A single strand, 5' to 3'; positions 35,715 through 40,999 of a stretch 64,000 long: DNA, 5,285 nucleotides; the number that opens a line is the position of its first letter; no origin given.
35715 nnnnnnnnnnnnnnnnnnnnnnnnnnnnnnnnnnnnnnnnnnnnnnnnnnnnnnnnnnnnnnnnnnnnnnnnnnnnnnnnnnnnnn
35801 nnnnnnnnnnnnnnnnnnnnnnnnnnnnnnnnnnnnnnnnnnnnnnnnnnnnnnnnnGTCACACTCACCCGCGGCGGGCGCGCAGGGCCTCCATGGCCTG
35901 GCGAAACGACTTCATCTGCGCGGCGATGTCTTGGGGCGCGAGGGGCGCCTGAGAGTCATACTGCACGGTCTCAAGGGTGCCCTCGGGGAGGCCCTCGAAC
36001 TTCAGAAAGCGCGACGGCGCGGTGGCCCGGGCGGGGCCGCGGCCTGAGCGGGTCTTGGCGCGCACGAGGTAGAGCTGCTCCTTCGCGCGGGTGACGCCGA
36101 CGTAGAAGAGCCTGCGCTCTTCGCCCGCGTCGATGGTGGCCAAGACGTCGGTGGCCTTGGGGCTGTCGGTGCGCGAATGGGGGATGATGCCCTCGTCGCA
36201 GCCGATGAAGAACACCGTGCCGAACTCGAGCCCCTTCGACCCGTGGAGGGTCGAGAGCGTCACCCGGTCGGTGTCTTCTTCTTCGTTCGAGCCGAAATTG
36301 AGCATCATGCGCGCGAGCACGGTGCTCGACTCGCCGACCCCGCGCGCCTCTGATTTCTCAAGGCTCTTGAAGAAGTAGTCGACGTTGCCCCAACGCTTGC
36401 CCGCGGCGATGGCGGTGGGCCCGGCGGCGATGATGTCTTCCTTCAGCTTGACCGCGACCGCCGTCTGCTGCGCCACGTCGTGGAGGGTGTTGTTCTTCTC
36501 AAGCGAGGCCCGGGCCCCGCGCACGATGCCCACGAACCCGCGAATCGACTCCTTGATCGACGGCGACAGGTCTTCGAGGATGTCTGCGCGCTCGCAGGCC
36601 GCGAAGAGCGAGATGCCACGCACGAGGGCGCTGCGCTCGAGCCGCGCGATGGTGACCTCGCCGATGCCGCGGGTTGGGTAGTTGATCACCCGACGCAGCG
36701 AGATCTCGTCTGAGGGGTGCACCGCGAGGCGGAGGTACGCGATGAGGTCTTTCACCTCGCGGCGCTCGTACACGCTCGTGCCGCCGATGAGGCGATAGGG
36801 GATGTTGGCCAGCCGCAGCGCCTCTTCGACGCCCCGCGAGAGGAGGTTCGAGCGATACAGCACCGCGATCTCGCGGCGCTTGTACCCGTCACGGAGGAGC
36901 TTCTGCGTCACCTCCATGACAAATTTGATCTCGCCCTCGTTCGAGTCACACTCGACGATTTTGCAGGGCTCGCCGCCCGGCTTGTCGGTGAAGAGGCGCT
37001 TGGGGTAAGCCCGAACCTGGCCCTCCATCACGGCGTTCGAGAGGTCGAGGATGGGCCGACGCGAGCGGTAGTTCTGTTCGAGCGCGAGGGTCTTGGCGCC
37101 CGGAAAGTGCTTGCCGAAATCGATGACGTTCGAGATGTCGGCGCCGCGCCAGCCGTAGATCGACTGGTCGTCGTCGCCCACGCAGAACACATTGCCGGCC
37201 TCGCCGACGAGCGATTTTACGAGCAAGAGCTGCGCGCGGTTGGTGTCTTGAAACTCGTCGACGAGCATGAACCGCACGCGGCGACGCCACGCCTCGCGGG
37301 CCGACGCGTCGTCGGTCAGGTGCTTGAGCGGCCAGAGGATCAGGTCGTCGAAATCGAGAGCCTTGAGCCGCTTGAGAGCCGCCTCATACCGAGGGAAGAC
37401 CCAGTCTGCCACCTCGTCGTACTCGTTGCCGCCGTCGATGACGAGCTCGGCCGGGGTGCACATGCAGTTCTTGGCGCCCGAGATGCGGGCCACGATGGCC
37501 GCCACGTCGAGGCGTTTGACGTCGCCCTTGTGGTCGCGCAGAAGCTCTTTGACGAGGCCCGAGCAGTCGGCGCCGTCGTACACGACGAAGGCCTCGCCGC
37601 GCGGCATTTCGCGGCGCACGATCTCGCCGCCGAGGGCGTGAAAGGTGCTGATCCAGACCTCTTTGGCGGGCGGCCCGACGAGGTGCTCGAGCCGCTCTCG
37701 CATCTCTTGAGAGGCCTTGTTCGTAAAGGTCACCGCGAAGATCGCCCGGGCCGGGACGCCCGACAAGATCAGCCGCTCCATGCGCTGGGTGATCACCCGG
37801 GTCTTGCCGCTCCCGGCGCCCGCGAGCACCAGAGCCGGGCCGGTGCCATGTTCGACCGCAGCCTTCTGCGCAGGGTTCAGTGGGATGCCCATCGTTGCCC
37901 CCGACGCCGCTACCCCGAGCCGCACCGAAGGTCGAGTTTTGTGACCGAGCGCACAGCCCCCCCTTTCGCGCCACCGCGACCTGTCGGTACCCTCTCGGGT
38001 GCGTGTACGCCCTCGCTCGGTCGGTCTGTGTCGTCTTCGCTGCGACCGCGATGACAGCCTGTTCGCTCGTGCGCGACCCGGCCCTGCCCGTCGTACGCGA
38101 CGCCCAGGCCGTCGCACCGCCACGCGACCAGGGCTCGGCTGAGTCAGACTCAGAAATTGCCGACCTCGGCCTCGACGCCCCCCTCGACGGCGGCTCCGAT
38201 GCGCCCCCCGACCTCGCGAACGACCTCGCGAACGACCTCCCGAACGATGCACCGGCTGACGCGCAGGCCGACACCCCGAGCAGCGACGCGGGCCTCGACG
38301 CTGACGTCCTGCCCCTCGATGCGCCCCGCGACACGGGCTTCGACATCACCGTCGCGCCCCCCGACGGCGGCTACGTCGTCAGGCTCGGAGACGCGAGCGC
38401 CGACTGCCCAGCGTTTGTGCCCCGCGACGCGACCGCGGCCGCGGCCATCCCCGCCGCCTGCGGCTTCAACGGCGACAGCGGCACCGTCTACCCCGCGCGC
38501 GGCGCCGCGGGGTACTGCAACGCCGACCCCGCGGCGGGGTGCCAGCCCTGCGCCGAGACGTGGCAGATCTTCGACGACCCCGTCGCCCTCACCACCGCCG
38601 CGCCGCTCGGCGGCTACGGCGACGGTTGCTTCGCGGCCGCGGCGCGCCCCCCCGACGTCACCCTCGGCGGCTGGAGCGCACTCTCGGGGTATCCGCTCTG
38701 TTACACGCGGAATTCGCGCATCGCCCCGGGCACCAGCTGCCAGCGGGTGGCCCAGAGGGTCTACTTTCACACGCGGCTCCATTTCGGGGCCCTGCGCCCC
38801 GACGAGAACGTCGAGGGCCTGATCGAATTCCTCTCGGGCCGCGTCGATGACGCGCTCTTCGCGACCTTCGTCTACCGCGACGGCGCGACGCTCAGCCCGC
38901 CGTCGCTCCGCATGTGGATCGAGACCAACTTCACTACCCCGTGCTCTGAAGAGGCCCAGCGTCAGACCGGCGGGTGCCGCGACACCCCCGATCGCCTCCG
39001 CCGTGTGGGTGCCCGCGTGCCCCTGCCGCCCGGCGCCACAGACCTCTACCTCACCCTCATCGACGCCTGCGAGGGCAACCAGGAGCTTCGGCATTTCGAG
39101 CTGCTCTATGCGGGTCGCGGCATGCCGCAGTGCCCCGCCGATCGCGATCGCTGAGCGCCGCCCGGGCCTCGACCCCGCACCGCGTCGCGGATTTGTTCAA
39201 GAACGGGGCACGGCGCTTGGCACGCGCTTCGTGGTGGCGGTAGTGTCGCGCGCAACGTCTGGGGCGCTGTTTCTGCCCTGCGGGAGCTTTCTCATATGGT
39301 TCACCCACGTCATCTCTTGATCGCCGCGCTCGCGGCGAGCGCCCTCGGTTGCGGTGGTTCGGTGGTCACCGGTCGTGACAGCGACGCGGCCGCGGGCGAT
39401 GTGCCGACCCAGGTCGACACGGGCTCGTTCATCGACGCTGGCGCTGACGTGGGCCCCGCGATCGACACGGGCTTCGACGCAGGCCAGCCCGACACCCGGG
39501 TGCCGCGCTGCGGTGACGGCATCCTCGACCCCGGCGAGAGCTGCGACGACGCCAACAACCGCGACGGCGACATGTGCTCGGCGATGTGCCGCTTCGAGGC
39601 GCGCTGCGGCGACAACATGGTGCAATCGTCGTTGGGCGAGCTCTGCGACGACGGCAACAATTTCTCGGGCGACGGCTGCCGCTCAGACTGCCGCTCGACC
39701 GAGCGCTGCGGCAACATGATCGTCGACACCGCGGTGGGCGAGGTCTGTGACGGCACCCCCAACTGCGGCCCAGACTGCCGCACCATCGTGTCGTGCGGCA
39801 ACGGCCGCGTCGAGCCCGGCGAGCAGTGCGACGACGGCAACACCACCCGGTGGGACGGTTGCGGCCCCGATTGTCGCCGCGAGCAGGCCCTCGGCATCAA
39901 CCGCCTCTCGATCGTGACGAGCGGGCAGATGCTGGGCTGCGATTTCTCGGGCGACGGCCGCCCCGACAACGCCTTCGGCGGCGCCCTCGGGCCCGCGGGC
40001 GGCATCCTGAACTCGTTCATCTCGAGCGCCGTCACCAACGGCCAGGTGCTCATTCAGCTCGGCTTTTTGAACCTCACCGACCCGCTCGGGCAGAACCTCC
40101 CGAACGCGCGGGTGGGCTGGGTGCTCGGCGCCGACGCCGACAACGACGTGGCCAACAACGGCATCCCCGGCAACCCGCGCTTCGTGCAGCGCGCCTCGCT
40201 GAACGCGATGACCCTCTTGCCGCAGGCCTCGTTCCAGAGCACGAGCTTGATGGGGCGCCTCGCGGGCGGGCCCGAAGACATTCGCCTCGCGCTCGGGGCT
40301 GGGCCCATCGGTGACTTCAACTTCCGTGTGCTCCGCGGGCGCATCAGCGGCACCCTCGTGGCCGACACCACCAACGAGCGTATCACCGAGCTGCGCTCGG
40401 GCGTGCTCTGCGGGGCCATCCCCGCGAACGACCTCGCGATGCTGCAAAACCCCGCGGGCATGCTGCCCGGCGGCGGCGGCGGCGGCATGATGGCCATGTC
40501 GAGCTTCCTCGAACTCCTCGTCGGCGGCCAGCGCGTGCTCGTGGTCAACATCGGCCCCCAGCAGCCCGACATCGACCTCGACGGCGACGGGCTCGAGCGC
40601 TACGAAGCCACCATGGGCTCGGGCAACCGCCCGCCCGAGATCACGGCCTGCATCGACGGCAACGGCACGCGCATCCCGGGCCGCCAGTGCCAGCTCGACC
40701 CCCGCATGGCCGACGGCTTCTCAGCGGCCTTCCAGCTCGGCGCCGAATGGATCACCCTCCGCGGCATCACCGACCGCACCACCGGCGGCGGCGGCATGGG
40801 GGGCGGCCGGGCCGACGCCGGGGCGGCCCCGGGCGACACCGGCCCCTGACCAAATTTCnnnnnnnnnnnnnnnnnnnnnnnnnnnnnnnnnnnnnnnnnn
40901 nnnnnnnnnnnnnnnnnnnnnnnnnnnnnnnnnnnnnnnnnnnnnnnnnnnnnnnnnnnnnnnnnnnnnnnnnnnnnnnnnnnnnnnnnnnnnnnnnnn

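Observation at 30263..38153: Dispersed 15-20-bp palindromic element (core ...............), six copies within 8 kb centred on a TetR regulator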

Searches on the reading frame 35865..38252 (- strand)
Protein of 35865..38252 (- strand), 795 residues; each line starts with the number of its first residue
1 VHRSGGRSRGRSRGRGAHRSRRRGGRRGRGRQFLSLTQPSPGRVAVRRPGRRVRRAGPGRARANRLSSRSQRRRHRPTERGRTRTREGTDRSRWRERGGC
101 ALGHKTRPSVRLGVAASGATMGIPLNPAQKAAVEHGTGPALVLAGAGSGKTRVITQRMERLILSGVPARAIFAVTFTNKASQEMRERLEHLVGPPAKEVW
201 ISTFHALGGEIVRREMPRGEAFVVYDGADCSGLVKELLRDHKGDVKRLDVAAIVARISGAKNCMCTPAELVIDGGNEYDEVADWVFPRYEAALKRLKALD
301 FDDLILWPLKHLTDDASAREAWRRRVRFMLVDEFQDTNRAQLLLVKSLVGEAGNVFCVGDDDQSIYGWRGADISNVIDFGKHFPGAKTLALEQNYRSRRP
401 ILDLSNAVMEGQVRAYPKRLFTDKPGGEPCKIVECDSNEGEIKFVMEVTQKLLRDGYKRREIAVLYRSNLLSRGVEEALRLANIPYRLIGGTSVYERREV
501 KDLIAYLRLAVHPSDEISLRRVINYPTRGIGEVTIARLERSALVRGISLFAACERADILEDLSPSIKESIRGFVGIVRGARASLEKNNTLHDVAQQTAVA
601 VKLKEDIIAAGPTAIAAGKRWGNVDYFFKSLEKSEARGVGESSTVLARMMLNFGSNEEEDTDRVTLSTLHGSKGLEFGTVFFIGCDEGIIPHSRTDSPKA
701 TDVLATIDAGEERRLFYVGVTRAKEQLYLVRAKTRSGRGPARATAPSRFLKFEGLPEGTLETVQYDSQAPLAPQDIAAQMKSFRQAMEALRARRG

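Call 8: search_protein_families(library=pfam, proteins=[window:35865-38252:-], max_evalue=0.01)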
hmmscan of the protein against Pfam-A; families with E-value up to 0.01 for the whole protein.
window:35865-38252:- (795 aa): 7 families
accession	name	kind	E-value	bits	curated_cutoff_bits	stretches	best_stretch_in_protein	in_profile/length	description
PF00580.27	UvrD-helicase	-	2.6e-74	250.7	23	1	125-384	1-271/271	UvrD/REP helicase N-terminal domain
PF13361.12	UvrD_C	-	6.6e-59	200.5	25.6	1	390-732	2-348/350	UvrD-like helicase C-terminal domain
PF13245.12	AAA_19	-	2.7e-22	79.8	25.1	1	129-367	1-132/134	AAA domain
PF13538.12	UvrD_C_2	-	3e-10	40.2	27.4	1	710-730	32-52/52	UvrD-like helicase C-terminal domain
PF13604.12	AAA_30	-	9.8e-07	29.1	27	1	125-189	2-67/191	AAA domain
PF01443.25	Viral_helicase1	-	8.9e-06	26.1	21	0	141-170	2-31/228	Viral superfamily 1 RNA helicase core domain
PF13087.12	AAA_12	-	0.00012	22.2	27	0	437-465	87-115/195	AAA domain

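Call 50: search_protein_families(library=ncbifam, proteins=[window:35865-37892:-], max_evalue=0.001)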
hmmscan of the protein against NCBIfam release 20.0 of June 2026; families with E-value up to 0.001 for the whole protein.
window:35865-37892:- (675 aa): 15 families
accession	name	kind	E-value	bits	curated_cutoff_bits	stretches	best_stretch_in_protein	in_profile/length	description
TIGR01073.1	pcrA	equivalog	2.1e-169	565.2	911.2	1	5-654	5-651/725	DNA helicase PcrA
TIGR01074.1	rep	equivalog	2.8e-166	554.6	951.45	1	5-650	2-645/668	DNA helicase Rep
NF008743.0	PRK11773.1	equivalog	5.6e-139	464.7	965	1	5-649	10-650/720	DNA helicase II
TIGR01075.1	uvrD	equivalog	3.7e-132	442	1144.45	1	5-649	5-645/715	DNA helicase II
NF008172.0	PRK10919.1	equivalog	4.1e-129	431.8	1168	1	5-631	3-631/673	DNA helicase Rep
NF008276.0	PRK11054.1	equivalog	3.9e-45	154.5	543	3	4-94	196-285/684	DNA helicase IV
TIGR02785.1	addA_Gpos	equivalog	1.7e-44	152.1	707.65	2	164-290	343-481/1234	helicase-exonuclease AddAB subunit AddA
TIGR00609.1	recB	equivalog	1e-38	133.1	696.05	3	172-289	336-455/1175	exodeoxyribonuclease V subunit beta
NF010485.0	PRK13909.1-2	equivalog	2e-35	122.3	650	2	205-397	331-530/909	RecB-like helicase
NF010487.0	PRK13909.1-4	equivalog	3.3e-33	115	759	2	174-402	293-537/924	RecB-like helicase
TIGR02784.1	addA_alphas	equivalog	2e-30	105.9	860.75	2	17-69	10-62/1138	double-strand break repair helicase AddA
NF008128.0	PRK10876.1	equivalog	4.5e-15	54.4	1697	1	177-294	347-466/1181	exodeoxyribonuclease V subunit beta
NF010486.0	PRK13909.1-3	equivalog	1.3e-14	53.3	1109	2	207-323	332-455/921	RecB-like helicase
NF041464.1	HelD_BACSU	equivalog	1e-11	43.6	419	1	202-377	543-710/779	RNA polymerase recycling motor HelD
NF010484.0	PRK13909.1-1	equivalog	1.5e-10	39.5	1074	2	23-68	11-56/945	RecB-like helicase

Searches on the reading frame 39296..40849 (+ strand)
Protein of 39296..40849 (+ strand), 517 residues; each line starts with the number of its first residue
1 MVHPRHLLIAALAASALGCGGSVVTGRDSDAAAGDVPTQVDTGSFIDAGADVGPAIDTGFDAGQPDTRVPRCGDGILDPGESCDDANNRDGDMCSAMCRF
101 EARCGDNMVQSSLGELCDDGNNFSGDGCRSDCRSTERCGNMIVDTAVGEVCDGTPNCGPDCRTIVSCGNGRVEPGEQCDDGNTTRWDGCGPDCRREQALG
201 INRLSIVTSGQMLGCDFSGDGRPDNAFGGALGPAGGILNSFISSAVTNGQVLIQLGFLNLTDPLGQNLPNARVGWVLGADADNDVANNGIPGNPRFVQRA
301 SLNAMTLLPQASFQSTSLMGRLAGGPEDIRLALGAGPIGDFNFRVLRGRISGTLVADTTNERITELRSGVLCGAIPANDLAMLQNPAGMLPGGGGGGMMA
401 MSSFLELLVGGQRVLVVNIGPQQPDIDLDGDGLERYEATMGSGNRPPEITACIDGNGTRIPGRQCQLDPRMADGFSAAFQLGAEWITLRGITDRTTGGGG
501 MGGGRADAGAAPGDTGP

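Call 23: search_protein_families(library=pfam, proteins=[window:39296-40849:+], max_evalue=0.001)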
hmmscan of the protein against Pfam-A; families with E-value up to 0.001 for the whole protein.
window:39296-40849:+ (517 aa): 1 family
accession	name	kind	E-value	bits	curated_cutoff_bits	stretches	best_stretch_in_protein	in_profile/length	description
PF13948.11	DUF4215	-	2.4e-14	53.8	27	3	70-98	19-46/47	Domain of unknown function (DUF4215)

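Call 50: search_protein_families(library=ncbifam, proteins=[window:39296-40849:+], max_evalue=0.001)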
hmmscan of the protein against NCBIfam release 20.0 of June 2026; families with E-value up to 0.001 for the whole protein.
window:39296-40849:+ (517 aa): 1 family
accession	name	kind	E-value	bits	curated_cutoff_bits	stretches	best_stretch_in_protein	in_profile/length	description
TIGR02232.1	myxo_disulf_rpt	repeat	1.6e-28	98.2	20.8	3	166-197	3-34/38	cysteine-rich acidic repeat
